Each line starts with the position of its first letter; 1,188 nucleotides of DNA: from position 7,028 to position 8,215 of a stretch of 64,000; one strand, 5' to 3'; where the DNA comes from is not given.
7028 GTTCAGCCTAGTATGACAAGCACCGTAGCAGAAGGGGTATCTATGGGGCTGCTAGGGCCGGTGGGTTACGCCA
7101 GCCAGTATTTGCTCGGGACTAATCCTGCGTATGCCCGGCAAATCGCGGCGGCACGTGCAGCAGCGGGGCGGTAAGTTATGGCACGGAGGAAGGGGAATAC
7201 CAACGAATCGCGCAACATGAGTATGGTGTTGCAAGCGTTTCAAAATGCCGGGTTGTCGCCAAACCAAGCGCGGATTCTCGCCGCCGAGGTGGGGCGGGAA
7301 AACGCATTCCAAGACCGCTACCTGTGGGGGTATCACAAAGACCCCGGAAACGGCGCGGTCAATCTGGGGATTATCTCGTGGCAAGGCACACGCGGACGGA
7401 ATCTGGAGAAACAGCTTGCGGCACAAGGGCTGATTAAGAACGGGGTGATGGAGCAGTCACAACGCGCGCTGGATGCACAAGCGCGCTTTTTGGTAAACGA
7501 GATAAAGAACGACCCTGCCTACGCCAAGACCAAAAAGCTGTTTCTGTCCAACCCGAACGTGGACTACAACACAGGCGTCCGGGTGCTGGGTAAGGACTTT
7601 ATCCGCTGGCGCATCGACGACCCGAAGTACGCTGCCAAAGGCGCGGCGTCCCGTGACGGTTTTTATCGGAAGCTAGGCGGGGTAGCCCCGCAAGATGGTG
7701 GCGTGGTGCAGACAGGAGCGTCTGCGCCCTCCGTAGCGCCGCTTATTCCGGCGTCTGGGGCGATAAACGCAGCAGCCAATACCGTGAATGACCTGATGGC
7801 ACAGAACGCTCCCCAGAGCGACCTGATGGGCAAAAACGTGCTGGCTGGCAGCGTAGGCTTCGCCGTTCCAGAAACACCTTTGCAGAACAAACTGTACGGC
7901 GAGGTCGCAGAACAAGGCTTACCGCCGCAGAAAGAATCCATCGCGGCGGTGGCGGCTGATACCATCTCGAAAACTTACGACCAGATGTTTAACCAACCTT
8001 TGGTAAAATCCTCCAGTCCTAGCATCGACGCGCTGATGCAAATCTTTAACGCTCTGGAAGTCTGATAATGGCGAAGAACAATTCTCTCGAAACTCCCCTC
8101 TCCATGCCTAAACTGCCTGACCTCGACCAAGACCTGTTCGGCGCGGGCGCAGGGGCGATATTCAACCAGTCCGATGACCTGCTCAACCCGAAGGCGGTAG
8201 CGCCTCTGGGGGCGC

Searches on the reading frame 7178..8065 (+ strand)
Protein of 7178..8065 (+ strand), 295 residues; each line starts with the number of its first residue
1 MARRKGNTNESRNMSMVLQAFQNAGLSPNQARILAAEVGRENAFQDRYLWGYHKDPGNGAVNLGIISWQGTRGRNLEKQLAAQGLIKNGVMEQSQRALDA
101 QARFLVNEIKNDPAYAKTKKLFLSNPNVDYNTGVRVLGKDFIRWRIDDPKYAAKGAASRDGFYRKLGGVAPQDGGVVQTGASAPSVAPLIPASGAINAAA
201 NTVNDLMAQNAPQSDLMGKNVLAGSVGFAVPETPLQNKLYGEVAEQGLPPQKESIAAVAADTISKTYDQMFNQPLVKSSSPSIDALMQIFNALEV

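Call 10: search_protein_families(library=phrogs, proteins=[window:7178-8065:+], max_evalue=0.001)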
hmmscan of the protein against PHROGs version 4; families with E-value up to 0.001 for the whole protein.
window:7178-8065:+ (295 aa): 2 families
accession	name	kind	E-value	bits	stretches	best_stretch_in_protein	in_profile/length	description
phrog_6922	-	unknown function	7e-32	112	1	9-145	486-622/768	-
phrog_19273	-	unknown function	5.1e-17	60.4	1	7-111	727-834/4846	-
